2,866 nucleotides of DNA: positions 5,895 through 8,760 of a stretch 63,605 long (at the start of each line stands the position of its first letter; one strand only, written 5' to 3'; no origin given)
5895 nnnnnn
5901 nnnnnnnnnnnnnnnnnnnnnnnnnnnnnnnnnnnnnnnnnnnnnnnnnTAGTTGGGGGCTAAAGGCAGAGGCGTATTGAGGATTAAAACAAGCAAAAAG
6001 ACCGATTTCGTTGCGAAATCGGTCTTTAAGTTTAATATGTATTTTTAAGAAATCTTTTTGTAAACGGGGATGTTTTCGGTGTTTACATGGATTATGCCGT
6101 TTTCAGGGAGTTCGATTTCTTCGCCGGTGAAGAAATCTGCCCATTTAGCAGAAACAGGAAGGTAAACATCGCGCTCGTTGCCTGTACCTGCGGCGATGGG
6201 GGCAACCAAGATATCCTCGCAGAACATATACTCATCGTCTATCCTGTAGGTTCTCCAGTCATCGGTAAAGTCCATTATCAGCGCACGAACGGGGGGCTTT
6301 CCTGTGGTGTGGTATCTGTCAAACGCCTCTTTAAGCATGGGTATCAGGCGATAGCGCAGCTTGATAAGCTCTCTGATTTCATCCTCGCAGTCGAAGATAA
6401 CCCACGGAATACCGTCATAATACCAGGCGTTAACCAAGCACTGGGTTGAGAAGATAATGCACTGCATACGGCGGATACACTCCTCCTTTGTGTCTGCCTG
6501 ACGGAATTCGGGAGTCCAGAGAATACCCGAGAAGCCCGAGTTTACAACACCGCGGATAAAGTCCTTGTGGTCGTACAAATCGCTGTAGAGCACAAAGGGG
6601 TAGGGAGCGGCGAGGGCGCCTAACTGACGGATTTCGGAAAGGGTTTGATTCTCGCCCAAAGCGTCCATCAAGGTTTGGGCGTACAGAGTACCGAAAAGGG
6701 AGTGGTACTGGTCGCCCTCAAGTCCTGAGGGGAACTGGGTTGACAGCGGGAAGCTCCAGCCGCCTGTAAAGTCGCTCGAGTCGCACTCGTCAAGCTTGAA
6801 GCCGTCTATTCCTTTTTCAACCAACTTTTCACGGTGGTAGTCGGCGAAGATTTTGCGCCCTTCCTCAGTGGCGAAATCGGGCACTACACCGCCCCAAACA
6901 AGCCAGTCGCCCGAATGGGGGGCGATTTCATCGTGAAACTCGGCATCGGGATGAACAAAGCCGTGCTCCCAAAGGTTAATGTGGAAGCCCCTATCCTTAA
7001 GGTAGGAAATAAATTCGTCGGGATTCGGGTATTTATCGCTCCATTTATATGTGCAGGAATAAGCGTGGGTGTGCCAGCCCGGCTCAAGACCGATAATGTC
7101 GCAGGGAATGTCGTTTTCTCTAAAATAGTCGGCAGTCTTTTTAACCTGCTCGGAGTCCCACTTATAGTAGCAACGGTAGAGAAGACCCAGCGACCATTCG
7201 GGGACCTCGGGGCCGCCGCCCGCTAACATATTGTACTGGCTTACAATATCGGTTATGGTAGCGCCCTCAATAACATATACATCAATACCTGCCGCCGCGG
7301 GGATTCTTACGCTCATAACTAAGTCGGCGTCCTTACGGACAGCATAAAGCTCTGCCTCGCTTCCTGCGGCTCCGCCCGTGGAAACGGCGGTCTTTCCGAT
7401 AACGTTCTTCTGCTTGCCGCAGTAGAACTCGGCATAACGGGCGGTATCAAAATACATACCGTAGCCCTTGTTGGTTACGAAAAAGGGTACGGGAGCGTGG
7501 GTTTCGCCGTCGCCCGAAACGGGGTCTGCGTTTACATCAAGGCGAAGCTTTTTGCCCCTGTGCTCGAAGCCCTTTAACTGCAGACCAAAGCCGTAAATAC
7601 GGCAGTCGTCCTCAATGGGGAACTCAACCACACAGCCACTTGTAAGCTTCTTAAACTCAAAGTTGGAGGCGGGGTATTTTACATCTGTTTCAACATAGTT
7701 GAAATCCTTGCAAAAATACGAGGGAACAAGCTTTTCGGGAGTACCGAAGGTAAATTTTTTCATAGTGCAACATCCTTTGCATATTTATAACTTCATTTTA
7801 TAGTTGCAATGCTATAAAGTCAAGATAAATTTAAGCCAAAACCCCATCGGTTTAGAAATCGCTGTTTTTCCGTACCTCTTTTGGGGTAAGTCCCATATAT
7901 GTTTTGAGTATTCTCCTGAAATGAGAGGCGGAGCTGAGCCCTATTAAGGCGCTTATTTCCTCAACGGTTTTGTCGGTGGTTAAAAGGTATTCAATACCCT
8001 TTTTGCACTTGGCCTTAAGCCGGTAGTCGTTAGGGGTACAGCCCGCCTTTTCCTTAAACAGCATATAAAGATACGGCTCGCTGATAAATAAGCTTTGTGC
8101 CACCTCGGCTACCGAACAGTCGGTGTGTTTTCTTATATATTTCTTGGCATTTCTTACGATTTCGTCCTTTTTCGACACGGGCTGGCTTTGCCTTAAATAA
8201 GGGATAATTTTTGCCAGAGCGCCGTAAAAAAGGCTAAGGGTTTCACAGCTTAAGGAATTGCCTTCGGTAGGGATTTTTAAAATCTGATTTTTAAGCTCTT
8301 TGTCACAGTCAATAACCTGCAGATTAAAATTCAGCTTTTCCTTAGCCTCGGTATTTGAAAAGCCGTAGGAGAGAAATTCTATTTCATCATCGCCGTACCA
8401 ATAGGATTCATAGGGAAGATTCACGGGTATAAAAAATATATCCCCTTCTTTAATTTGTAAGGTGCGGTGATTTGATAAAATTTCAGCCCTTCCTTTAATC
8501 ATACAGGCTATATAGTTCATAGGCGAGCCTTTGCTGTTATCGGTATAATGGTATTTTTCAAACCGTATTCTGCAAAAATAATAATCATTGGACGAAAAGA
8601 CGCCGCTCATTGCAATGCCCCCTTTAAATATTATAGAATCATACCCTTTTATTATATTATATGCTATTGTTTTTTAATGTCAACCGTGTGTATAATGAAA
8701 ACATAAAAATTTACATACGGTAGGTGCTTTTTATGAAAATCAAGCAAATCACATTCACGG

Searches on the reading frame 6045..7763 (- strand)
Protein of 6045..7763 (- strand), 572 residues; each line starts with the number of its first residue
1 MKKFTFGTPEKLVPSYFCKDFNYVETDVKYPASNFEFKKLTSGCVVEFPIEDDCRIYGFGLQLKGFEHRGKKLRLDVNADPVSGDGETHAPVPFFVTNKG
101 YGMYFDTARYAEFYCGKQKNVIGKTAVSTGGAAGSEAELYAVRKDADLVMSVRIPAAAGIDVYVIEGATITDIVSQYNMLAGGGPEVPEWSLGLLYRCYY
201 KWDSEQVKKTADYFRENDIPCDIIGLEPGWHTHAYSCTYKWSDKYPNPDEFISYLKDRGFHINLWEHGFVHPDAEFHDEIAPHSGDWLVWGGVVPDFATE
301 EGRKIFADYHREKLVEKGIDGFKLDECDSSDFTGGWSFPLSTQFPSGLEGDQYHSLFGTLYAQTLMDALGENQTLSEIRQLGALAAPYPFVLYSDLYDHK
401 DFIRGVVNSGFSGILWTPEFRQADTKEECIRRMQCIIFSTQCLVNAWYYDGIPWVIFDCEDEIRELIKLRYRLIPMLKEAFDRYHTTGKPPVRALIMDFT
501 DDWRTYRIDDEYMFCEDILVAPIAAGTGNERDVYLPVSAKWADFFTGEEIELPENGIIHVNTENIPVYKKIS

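Call 65: search_protein_families(library=pfam, proteins=[window:6045-7763:-], max_evalue=0.01)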
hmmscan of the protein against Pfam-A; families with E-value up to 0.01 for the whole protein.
window:6045-7763:- (572 aa): 3 families
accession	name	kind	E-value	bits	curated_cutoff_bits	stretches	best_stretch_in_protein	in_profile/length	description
PF01055.32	Glyco_hydro_31_2nd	-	3.1e-34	119.2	23.5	1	187-477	4-325/328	Glycosyl hydrolases family 31 TIM-barrel domain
PF21365.3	Glyco_hydro_31_3rd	-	3.8e-18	66.2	24.4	1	488-569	1-81/87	Glycosyl hydrolase family 31 C-terminal domain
PF13802.12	Gal_mutarotas_2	-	9.6e-07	29.7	27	1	46-113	110-183/184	Glycosyl hydrolase 31 N-terminal galactose mutarotase-like domain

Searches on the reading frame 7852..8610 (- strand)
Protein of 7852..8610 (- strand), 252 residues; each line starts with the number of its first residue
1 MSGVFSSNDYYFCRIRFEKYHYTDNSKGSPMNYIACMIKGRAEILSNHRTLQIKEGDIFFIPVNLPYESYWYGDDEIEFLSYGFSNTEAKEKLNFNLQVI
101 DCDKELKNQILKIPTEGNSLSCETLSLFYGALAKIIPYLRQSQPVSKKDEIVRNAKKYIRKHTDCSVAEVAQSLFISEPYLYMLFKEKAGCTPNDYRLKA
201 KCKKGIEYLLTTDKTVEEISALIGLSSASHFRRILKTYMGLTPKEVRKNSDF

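Call 65: search_protein_families(library=pfam, proteins=[window:7852-8610:-], max_evalue=0.01)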
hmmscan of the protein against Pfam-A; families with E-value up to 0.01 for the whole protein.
window:7852-8610:- (252 aa): 4 families
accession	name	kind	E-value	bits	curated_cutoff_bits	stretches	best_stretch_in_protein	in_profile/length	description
PF00165.29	HTH_AraC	-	7.3e-18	64.7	26.6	2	210-248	2-42/42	Bacterial regulatory helix-turn-helix proteins, AraC family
PF12833.13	HTH_18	-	5.8e-17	62.2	33.6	1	171-248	2-79/80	Helix-turn-helix domain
PF02311.25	AraC_binding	-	0.00042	20.5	21.1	1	34-90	26-82/135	AraC-like ligand binding domain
PF21621.3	MPI_cupin_dom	-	0.0028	18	27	1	34-64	32-62/79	Mannose-6-phosphate isomerase, cupin domain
